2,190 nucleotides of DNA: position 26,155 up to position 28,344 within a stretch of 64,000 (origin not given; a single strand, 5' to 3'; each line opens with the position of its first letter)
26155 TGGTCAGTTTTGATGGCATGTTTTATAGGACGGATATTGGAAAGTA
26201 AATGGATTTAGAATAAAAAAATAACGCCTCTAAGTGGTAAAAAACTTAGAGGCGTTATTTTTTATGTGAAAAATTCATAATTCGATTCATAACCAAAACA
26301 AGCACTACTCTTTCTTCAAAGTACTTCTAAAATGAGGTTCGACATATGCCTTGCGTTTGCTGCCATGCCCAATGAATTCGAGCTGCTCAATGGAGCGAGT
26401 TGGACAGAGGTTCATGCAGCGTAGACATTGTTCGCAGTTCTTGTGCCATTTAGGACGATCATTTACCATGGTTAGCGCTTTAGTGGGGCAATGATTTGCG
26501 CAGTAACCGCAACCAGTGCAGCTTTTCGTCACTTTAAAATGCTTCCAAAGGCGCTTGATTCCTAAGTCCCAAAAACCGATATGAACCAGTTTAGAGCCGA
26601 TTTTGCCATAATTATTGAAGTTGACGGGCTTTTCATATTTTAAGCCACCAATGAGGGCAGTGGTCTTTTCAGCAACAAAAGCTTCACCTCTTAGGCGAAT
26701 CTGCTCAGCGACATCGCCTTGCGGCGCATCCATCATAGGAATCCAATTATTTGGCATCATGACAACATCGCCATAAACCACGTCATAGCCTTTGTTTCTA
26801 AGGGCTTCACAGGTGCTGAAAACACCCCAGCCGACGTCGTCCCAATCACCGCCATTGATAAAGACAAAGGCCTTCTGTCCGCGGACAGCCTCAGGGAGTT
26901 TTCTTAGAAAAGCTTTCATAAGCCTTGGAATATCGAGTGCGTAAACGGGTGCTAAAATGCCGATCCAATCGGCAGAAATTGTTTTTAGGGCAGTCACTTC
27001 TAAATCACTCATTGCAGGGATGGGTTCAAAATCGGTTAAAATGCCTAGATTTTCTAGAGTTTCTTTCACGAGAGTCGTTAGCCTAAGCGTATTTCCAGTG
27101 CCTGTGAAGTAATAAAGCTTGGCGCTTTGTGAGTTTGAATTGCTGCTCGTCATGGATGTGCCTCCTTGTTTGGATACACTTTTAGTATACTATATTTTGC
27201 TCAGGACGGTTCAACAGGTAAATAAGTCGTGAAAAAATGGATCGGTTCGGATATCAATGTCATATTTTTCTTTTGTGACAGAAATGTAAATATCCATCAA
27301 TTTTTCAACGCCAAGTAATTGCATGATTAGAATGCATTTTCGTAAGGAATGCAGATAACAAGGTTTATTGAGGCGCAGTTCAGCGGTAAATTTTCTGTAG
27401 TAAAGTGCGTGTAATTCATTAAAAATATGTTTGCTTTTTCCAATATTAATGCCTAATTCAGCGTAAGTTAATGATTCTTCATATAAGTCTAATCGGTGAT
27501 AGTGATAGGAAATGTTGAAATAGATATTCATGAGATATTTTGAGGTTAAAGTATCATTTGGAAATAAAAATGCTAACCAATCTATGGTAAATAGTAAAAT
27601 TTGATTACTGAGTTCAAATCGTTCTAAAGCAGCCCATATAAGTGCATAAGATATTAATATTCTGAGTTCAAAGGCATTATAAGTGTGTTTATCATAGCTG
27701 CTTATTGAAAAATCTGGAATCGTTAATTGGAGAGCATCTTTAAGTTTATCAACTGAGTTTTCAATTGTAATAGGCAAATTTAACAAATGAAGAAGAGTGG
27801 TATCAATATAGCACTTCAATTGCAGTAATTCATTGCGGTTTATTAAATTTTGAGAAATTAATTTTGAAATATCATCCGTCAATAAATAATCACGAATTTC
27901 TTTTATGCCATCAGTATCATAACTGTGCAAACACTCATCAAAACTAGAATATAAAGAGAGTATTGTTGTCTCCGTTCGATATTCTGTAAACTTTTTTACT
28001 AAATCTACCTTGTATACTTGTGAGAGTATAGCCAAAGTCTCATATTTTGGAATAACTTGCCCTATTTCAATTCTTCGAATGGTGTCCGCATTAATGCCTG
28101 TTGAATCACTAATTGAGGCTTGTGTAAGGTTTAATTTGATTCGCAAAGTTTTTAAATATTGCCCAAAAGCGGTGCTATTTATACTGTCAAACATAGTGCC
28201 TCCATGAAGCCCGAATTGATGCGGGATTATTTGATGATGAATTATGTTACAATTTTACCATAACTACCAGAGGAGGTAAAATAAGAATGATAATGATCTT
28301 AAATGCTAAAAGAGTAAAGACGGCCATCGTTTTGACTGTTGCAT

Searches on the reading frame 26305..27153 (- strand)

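Call 86: search_protein_families(library=pfam, proteins=[window:26305-27153:-], max_evalue=0.00001)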
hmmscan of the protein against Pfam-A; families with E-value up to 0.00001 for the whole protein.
window:26305-27153:- (282 aa): 6 families
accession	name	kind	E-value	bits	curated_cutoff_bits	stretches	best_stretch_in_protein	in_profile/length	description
PF00037.32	Fer4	-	4.9e-10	39.2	21.1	1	210-228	6-24/24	4Fe-4S binding domain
PF13484.11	Fer4_16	-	1e-07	33.1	30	0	212-230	2-20/66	4Fe-4S double cluster binding domain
PF14697.11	Fer4_21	-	2.1e-07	31.4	35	0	207-229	36-59/59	4Fe-4S dicluster domain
PF12838.12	Fer4_7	-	7.1e-07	30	27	1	211-252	1-50/52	4Fe-4S dicluster domain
PF13237.11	Fer4_10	-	2.3e-06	27.9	25.5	0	208-251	5-53/53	4Fe-4S dicluster domain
PF13187.11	Fer4_9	-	2.4e-06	27.9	27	1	212-253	2-50/52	4Fe-4S dicluster domain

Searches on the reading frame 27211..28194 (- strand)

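Call 86: search_protein_families(library=pfam, proteins=[window:27211-28194:-], max_evalue=0.00001)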
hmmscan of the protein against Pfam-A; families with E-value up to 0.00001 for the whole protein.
window:27211-28194:- (327 aa): 3 families
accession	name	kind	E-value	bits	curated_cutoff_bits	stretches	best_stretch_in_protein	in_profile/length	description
PF01381.28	HTH_3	-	3.6e-09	37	23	1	14-66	1-53/55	Helix-turn-helix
PF13560.12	HTH_31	-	8.1e-09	36.1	27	1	9-64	1-57/64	Helix-turn-helix domain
PF12844.13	HTH_19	-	1e-06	29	30.2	1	11-66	1-56/64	Helix-turn-helix domain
